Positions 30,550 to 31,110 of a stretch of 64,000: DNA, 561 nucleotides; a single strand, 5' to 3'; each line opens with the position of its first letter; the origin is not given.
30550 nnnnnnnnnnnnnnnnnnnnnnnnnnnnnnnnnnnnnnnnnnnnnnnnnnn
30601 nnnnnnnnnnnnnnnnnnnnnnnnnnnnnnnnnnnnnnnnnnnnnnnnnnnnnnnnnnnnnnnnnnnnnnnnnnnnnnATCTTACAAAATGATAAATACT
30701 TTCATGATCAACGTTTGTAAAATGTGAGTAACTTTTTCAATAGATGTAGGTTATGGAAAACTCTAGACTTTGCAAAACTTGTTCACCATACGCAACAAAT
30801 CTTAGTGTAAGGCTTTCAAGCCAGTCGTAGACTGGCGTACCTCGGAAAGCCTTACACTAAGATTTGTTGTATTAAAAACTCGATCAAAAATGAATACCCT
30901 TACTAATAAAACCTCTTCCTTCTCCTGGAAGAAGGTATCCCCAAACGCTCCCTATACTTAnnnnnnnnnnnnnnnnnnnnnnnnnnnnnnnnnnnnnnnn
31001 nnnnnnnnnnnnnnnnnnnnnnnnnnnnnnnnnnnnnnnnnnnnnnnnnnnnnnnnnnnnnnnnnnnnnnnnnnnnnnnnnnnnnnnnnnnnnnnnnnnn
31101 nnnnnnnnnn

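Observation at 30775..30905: A second long-hairpin class in the same L-module context directly after rpoN, with a covarying copy at 63520-63650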

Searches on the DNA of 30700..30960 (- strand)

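Call 19: search_rna_families(source=window, start=30700, end=30960, threshold=evalue, max_evalue=10)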
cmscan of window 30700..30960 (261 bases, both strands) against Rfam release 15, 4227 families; matches with E-value up to 10: 5.
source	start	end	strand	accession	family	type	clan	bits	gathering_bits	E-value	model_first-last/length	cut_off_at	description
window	30785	30873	+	RF04299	MIR814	Gene; miRNA;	-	26.6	90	0.0052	1-83/83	no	MIR814 microRNA precursor family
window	30795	30867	+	RF03616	MIR1888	Gene; miRNA;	-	25.3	72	0.0063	1-101/101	no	MIR1888 microRNA precursor family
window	30793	30869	-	RF01029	mir-649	Gene; miRNA;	-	21.2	100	0.087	1-93/93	no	mir-649 microRNA precursor family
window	30791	30870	-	RF00900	mir-255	Gene; miRNA;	-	15.3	50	4.9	1-59/59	no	mir-255 microRNA precursor family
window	30861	30930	-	RF02143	HYMAI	Gene; lncRNA;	-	10.5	80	5.5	169-241/241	no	Hydatidiform mole associated and imprinted conserved region 1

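Call 59: build_rna_model(alignment_id=A4)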
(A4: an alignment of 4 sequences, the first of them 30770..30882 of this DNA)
Model R1 built from alignment A4 (4 sequences, 137 columns); structure: RNAalifold consensus.
model positions 123; base pairs 34; branch points 0; effective number of sequences 1.07; information 0.59 bits per position. Calibrated on 0.2 Mb of random sequence (short: E-values are rough).
structure used (alignment columns):
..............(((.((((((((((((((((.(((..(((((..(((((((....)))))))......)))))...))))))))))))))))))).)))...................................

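Call 60: search_with_rna_model(model_id=R1, sources=[window, L018, L019, L020, L021], max_evalue=10)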
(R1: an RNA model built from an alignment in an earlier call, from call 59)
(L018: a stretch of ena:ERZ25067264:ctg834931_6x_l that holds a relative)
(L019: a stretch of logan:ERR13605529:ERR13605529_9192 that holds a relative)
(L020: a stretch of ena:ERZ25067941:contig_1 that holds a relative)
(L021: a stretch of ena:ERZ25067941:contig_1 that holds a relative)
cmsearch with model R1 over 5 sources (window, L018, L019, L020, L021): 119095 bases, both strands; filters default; matches with E-value up to 10: 8.
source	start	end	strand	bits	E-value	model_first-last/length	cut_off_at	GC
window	63515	63642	-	122.5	1.9e-29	1-123/123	no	0.41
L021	4470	4591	+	121.9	2.6e-29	1-123/123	no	0.45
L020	10620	10747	-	121.3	3.9e-29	1-123/123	no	0.41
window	30770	30882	-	113.9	3.6e-27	1-123/123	no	0.41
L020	10633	10755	+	52.5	9.3e-11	1-123/123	no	0.41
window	30778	30890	+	52.4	1e-10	1-123/123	no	0.4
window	63528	63650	+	44.1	1.7e-08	1-123/123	no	0.41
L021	4457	4583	-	16.1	0.52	1-123/123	no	0.43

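Call 70: search_with_rna_model(model_id=R1, sources=[L022], max_evalue=10)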
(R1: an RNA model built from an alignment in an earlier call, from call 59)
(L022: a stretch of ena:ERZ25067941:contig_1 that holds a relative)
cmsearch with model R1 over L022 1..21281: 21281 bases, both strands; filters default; matches with E-value up to 10: 5.
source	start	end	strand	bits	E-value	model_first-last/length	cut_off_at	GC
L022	2791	2918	-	121.3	7e-30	1-123/123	no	0.41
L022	14062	14189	-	86.1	1.8e-20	1-123/123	no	0.4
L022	2804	2926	+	52.5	1.7e-11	1-123/123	no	0.41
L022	14076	14197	+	36.3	3.6e-07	1-123/123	no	0.4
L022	14780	14848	-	15.6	0.12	1-123/123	no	0.29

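Call 73: search_with_rna_model(model_id=R1, sources=[L023], max_evalue=10)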
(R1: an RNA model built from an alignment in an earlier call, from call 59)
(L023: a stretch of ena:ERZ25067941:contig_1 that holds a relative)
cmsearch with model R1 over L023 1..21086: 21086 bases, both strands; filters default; matches with E-value up to 10: 3.
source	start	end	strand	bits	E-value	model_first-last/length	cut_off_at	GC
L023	15675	15802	+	86.1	1.7e-20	1-123/123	no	0.4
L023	15667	15788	-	36.3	3.5e-07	1-123/123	no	0.4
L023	15016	15084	+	15.6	0.12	1-123/123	no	0.29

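Call 75: search_with_rna_model(model_id=R1, sources=[L024], max_evalue=10)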
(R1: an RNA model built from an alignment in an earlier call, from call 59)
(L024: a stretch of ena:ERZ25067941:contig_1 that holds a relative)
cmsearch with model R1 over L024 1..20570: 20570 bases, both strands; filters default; matches with E-value up to 10: 0.
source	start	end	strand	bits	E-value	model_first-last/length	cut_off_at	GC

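Call 77: search_with_rna_model(model_id=R1, sources=[L025], max_evalue=10)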
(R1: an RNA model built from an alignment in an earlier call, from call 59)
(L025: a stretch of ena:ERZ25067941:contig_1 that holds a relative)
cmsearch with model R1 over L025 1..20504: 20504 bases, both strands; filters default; matches with E-value up to 10: 0.
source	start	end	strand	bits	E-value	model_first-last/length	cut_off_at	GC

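Call 79: search_with_rna_model(model_id=R1, sources=[L026], max_evalue=10)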
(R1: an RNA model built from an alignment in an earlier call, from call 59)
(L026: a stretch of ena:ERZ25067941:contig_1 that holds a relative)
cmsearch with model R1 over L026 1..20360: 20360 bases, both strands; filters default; matches with E-value up to 10: 0.
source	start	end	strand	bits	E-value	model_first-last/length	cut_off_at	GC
